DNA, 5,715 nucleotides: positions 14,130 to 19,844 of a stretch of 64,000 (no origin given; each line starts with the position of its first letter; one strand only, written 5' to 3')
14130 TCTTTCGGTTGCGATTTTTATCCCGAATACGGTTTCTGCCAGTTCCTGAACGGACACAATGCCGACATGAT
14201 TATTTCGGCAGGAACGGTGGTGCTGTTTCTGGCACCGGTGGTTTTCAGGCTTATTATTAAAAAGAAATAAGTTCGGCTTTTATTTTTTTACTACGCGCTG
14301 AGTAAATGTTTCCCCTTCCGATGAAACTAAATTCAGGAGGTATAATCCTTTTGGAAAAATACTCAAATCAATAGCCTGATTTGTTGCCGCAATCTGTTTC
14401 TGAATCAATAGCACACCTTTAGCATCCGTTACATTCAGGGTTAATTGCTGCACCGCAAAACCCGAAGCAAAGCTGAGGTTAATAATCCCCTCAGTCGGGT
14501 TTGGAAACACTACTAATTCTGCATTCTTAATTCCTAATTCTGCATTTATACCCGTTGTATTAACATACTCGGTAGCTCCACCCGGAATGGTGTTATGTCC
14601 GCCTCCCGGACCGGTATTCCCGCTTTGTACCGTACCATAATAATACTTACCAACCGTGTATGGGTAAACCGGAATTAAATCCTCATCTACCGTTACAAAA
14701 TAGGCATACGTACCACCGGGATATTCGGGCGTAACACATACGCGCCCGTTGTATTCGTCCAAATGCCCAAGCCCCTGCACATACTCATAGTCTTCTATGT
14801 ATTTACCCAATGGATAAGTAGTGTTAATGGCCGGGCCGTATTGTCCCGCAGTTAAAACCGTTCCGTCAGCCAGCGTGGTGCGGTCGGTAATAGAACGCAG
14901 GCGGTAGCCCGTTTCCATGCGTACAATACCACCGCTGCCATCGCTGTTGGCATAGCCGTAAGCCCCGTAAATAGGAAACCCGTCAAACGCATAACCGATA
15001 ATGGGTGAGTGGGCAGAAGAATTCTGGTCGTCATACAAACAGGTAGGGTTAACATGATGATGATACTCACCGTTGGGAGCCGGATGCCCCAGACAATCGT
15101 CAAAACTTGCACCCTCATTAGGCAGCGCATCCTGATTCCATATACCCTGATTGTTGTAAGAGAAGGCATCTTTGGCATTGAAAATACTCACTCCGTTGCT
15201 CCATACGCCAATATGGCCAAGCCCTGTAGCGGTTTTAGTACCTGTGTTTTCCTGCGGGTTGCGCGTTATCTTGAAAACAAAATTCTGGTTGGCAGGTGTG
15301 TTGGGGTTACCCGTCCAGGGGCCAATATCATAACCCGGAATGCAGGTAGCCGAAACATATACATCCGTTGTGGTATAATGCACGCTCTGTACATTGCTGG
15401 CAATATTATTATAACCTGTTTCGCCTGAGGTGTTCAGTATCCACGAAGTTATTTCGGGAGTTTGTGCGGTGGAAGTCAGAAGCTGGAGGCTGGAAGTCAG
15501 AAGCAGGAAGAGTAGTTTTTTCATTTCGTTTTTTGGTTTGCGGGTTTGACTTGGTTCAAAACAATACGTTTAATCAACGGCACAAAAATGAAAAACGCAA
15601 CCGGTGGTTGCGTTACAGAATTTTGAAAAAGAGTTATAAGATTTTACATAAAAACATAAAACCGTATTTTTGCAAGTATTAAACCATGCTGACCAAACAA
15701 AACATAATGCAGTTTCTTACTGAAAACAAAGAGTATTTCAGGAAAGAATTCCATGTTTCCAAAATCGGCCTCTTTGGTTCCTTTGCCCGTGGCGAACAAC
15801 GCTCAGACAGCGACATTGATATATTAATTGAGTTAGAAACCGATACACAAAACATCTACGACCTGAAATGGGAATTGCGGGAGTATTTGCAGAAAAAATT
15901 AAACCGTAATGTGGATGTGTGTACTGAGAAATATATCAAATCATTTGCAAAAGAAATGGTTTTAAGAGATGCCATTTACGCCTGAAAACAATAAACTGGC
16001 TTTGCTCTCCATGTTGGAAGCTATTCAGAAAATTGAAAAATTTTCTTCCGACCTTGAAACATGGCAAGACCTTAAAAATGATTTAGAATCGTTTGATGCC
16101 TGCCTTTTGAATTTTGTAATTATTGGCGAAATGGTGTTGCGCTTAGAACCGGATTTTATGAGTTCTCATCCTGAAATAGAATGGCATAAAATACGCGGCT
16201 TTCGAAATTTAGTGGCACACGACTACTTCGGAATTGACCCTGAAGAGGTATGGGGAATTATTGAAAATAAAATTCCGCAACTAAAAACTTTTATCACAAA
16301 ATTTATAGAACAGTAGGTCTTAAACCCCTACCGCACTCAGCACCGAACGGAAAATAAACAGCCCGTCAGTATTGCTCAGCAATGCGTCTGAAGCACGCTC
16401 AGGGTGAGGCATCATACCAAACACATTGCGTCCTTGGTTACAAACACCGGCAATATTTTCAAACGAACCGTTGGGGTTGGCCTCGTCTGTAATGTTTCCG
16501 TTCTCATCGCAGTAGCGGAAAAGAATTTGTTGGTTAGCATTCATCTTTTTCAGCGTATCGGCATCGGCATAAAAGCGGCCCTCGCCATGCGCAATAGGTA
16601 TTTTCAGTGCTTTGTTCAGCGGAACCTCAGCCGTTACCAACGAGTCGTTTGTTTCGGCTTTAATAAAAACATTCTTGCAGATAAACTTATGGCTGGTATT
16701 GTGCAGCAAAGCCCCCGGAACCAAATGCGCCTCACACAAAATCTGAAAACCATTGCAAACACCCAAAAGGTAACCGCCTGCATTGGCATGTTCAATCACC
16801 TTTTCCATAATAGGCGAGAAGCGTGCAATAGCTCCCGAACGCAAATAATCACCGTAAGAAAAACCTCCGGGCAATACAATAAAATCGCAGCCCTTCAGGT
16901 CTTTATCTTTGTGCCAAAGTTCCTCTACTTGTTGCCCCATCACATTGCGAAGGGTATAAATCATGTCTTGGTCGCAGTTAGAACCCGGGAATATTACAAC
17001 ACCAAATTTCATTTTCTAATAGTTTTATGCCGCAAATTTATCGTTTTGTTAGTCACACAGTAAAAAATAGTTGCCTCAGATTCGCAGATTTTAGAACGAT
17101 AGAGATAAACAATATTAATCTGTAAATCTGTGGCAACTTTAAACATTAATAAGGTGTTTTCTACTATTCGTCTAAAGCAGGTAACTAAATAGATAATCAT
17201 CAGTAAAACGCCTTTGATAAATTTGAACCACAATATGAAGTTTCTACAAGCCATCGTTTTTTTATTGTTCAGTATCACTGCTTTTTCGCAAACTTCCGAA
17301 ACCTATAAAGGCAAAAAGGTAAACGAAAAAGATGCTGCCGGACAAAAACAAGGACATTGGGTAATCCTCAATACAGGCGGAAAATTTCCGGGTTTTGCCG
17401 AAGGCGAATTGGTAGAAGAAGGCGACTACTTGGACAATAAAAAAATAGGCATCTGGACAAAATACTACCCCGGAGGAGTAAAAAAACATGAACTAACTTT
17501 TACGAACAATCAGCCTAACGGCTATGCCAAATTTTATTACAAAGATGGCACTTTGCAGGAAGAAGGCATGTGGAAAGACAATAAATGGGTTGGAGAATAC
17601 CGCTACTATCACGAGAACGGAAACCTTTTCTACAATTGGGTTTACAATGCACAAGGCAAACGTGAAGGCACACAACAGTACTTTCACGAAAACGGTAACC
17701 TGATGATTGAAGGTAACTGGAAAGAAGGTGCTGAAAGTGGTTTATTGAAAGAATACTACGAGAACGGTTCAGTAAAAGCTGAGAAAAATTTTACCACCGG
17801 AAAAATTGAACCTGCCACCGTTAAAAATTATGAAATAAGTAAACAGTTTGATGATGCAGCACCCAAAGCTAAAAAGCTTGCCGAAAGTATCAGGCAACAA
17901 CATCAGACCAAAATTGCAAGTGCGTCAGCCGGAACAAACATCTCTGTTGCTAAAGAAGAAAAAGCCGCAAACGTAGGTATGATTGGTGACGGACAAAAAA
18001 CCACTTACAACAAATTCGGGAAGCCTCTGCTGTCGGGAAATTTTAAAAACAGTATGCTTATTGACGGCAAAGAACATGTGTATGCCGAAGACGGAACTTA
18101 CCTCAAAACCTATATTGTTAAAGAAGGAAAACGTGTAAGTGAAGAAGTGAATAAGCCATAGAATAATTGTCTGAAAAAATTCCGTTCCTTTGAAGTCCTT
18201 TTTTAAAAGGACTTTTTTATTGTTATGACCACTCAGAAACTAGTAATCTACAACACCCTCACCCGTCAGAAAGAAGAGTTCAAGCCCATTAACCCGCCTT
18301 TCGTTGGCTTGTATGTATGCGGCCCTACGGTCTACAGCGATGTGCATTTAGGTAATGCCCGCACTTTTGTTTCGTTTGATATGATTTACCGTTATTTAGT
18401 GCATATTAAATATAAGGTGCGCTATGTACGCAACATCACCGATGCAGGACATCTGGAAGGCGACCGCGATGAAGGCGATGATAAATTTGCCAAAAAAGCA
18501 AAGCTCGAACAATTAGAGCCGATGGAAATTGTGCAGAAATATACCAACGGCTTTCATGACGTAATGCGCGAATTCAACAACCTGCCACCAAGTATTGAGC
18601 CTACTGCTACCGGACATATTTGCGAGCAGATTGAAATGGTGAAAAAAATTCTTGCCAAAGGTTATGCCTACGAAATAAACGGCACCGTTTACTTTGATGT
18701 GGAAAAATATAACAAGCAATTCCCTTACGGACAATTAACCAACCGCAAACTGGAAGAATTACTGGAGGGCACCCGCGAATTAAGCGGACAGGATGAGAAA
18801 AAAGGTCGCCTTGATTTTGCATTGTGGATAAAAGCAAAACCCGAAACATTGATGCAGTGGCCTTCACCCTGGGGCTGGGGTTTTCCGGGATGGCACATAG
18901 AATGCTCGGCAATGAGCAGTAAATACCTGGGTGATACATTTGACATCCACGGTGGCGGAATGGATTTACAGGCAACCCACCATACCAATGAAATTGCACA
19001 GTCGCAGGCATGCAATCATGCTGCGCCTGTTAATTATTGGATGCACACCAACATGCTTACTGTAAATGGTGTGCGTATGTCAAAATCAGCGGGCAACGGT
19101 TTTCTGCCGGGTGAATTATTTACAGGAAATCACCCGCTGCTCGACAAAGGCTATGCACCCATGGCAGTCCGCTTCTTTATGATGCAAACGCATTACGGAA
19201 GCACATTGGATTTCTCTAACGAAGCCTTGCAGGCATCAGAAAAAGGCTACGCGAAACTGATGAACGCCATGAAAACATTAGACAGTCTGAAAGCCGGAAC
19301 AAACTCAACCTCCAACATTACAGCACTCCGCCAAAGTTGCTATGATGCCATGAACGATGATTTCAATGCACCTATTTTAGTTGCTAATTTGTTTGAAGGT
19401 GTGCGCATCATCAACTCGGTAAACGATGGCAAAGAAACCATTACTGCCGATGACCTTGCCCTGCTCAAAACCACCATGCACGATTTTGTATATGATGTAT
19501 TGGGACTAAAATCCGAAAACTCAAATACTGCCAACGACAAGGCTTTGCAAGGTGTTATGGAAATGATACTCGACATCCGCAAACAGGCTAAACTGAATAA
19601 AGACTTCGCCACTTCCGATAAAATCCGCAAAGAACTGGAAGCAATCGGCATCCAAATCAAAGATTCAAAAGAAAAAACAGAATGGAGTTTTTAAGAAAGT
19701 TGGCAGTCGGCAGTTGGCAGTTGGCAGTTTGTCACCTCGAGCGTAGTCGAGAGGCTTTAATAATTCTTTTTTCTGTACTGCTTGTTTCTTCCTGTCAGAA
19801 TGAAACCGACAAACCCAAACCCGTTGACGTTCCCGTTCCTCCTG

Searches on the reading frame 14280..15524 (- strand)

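Call 28: search_protein_families(library=pfam, proteins=[window:14280-15524:-], max_evalue=0.001)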
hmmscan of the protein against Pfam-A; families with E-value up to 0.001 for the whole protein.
window:14280-15524:- (414 aa): 3 families
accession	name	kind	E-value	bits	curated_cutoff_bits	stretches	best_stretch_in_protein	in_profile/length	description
PF14240.11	YHYH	-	2.6e-54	184.6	25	1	84-284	2-187/193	YHYH protein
PF18962.6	Por_Secre_tail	-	5.3e-12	46.3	27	1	339-411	1-73/75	Secretion system C-terminal sorting domain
PF16967.11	TcfC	-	0.00037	20.4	29.4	1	372-411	23-62/68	E-set like domain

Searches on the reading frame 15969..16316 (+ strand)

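Call 28: search_protein_families(library=pfam, proteins=[window:15969-16316:+], max_evalue=0.001)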
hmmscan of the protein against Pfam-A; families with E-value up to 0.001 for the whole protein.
window:15969-16316:+ (115 aa): 1 family
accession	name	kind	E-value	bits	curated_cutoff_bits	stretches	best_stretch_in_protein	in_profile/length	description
PF01934.22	HepT-like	-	5.6e-25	87.8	23.5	1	15-111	1-119/120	Ribonuclease HepT-like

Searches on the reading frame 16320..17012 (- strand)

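Call 28: search_protein_families(library=pfam, proteins=[window:16320-17012:-], max_evalue=0.001)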
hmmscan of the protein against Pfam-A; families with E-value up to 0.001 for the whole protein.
window:16320-17012:- (230 aa): 3 families
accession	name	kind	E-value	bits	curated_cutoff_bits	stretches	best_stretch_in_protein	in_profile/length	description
PF13507.12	GATase_5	-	5.7e-47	160.4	27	1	4-212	5-234/260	CobB/CobQ-like glutamine amidotransferase domain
PF07685.20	GATase_3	-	2e-09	37.8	27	1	19-95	17-91/196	CobB/CobQ-like glutamine amidotransferase domain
PF01965.30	DJ-1_PfpI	-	8.9e-05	22.8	26.6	1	40-115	60-128/165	DJ-1/PfpI family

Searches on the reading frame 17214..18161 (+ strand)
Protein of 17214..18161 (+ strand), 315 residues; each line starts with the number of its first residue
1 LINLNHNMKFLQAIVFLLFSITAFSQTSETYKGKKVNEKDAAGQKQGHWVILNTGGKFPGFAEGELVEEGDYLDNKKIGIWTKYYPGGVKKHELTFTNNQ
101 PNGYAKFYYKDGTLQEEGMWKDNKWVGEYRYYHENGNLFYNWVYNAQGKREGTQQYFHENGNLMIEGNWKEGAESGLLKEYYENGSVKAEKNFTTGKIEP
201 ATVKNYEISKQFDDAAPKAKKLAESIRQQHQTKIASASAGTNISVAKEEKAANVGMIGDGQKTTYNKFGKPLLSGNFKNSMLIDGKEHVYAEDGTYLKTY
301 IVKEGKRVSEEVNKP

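Call 28: search_protein_families(library=pfam, proteins=[window:17214-18161:+], max_evalue=0.001)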
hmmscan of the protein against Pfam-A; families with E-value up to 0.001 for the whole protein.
window:17214-18161:+ (315 aa): 1 family
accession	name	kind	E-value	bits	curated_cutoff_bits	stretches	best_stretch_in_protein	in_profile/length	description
PF07661.19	MORN_2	-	1.6e-16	58.9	29.6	1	150-170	1-21/22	MORN repeat variant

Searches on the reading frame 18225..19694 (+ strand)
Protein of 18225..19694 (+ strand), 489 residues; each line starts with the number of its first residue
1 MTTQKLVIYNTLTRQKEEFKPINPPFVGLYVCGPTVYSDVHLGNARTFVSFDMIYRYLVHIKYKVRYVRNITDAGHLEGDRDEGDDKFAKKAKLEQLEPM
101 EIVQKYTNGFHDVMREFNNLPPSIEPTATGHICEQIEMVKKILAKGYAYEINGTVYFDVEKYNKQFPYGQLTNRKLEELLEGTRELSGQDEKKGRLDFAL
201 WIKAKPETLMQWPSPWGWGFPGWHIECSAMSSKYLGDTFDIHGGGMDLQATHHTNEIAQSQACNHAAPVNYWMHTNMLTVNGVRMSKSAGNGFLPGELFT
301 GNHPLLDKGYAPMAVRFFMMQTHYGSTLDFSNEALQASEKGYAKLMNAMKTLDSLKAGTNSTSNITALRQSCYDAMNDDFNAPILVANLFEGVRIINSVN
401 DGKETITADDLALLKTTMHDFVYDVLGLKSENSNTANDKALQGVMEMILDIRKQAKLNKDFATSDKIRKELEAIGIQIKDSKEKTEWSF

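Call 28: search_protein_families(library=pfam, proteins=[window:18225-19694:+], max_evalue=0.001)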
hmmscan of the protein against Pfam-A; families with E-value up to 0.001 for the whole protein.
window:18225-19694:+ (489 aa): 4 families
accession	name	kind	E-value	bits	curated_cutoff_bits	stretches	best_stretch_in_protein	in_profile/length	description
PF01406.26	tRNA-synt_1e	-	2.7e-94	316.4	27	1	19-338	2-299/301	tRNA synthetases class I (C) catalytic domain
PF09190.17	DALR_2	-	2e-07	31.9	22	1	373-428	3-55/57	DALR domain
PF09334.17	tRNA-synt_1g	-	1.5e-06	27.6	20.1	1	38-161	12-126/391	tRNA synthetases class I (M)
PF01921.24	tRNA-synt_1f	-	0.00098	18.6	27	0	245-357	241-348/360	tRNA synthetases class I (K)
